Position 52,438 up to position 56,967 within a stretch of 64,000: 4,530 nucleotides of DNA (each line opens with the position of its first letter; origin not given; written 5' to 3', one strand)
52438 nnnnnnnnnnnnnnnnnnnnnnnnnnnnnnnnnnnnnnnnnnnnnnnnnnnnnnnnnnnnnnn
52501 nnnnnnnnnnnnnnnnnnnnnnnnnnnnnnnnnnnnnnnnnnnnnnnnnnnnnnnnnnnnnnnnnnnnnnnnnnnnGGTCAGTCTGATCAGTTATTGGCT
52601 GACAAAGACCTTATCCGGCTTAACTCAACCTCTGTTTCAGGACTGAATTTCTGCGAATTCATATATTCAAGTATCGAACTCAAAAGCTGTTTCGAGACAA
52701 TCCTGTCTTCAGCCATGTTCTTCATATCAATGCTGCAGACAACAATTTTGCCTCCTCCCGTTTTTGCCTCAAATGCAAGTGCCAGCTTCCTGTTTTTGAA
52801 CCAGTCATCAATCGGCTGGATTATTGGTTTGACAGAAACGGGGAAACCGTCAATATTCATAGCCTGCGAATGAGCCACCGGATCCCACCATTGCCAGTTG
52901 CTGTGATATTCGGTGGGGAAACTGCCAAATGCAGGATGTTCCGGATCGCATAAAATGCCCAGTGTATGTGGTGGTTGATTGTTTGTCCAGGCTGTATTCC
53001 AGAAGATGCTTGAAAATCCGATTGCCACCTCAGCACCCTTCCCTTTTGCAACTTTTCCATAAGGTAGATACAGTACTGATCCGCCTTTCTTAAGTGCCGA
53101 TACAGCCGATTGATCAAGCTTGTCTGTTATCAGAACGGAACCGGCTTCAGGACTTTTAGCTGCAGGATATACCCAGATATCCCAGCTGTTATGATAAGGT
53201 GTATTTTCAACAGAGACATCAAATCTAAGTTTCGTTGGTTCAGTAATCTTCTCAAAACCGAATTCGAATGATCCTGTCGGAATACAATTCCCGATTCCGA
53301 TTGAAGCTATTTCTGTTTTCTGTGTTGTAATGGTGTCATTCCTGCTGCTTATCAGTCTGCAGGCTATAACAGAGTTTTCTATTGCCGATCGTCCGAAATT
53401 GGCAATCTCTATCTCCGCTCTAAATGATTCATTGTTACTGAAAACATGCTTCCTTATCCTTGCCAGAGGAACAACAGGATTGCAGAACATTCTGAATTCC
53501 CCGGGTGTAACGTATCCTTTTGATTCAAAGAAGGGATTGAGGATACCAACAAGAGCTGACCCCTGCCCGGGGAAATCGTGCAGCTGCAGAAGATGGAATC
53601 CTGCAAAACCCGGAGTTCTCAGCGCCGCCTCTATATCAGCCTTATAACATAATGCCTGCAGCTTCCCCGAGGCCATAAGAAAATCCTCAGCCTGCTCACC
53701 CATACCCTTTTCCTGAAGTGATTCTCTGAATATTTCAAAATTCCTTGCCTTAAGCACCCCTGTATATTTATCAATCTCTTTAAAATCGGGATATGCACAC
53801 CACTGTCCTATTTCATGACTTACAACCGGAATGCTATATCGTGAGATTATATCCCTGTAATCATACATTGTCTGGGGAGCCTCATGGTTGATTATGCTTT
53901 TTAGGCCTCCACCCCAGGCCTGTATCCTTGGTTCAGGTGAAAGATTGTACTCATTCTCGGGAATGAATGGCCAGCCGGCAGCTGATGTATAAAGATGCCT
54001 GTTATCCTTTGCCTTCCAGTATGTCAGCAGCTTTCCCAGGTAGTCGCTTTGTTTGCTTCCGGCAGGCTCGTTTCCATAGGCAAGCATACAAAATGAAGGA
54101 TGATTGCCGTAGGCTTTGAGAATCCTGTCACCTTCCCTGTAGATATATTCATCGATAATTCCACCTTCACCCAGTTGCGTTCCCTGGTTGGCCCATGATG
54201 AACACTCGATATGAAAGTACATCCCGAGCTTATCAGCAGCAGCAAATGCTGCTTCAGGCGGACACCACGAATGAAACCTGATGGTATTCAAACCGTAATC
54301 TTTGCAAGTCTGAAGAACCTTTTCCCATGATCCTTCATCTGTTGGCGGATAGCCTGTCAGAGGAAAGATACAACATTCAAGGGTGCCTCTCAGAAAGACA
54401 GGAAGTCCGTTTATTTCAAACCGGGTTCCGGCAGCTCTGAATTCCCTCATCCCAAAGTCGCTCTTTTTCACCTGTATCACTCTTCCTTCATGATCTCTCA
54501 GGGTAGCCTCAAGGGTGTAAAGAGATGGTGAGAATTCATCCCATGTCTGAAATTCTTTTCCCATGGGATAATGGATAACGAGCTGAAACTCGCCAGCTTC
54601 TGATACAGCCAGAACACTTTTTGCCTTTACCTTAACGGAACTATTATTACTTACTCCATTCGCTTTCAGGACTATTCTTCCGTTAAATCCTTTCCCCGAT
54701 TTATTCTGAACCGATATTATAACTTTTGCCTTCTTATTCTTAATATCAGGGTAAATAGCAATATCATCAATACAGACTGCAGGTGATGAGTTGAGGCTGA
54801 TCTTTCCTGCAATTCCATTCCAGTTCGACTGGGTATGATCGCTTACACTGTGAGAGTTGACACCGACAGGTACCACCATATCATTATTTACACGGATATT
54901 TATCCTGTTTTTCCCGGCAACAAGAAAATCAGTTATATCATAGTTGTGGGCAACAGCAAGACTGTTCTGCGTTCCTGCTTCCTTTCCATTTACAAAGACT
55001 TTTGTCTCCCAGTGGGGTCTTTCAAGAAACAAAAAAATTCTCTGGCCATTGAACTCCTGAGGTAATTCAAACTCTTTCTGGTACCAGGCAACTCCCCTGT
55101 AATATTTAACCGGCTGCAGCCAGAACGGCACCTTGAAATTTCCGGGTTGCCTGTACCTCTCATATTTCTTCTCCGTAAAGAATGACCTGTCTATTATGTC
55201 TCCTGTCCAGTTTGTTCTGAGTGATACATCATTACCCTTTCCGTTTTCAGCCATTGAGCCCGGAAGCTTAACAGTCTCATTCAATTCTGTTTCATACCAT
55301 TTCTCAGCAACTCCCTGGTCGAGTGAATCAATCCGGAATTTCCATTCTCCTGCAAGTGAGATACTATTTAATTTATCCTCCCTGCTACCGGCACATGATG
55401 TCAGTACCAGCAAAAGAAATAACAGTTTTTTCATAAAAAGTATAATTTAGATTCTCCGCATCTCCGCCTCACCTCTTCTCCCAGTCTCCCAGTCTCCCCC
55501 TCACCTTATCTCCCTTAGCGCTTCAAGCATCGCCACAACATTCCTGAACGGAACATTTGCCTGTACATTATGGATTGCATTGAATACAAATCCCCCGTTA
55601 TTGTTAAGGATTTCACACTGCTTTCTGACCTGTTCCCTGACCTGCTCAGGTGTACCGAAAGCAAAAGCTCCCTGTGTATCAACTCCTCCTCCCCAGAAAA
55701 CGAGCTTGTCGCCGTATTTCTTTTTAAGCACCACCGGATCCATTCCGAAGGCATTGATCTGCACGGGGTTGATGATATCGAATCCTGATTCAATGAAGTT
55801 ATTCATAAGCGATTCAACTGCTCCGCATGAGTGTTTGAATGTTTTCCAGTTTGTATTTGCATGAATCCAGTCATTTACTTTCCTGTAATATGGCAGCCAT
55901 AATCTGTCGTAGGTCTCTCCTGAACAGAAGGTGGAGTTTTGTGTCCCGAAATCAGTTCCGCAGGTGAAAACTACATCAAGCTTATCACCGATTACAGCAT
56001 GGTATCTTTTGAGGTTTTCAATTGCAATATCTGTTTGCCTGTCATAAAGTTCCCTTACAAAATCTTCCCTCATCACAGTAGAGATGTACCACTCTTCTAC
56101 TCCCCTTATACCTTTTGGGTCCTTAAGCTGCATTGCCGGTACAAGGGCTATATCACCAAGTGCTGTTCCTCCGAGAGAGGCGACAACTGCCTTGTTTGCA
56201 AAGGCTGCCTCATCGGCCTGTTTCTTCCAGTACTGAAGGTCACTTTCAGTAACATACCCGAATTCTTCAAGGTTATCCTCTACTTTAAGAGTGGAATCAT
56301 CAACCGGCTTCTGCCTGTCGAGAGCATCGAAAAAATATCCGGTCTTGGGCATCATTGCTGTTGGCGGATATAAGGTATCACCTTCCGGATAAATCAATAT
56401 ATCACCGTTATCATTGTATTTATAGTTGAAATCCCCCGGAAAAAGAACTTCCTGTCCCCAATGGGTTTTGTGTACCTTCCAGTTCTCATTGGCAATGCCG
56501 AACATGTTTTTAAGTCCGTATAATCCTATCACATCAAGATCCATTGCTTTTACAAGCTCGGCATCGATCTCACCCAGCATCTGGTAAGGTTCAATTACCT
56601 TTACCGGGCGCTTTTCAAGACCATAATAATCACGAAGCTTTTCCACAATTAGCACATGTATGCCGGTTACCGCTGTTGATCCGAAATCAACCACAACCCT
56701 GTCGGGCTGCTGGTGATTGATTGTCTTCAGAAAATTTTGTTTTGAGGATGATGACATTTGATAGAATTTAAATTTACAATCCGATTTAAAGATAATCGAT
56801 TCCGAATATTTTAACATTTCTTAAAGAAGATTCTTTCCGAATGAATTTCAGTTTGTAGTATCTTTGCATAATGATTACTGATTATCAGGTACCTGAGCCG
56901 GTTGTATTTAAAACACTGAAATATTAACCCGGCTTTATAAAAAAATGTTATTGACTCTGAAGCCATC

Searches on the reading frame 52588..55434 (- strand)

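Call 8: search_protein_families(library=pfam, proteins=[window:52588-55434:-], max_evalue=0.001)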
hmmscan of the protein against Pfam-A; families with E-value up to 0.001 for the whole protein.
window:52588-55434:- (948 aa): 3 families
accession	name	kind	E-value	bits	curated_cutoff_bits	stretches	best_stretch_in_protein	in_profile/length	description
PF02837.24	Glyco_hydro_2_N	-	2.2e-18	67.2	28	1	26-210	3-161/169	Glycosyl hydrolases family 2, sugar binding domain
PF00703.27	Glyco_hydro_2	-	4.1e-12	47.3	23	1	222-330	3-109/109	Glycosyl hydrolases family 2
PF22666.2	Glyco_hydro_2_N2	-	2.5e-07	31.4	27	1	116-185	50-120/167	Glycosyl hydrolase 2 galactose-binding domain-like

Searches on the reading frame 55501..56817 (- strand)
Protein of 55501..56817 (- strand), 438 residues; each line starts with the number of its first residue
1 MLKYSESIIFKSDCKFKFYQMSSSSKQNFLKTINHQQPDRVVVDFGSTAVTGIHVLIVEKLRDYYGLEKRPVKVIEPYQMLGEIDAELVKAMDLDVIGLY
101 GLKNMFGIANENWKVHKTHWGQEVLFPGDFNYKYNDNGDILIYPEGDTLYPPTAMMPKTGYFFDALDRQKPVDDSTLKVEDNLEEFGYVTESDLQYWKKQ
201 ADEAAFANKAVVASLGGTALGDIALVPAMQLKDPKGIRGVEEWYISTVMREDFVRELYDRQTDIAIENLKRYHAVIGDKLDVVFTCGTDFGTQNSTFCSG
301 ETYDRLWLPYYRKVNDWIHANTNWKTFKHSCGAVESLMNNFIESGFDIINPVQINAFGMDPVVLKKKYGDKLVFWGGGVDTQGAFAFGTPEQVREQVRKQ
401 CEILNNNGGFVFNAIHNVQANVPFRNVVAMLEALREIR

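Call 9: search_protein_families(library=pfam, proteins=[window:55501-56817:-], max_evalue=0.001)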
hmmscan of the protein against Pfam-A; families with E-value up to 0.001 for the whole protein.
window:55501-56817:- (438 aa): 1 family
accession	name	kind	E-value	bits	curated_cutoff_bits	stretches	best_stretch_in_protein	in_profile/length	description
PF01208.23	URO-D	-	2.9e-12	46.7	23.9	1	235-436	157-345/346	Uroporphyrinogen decarboxylase (URO-D)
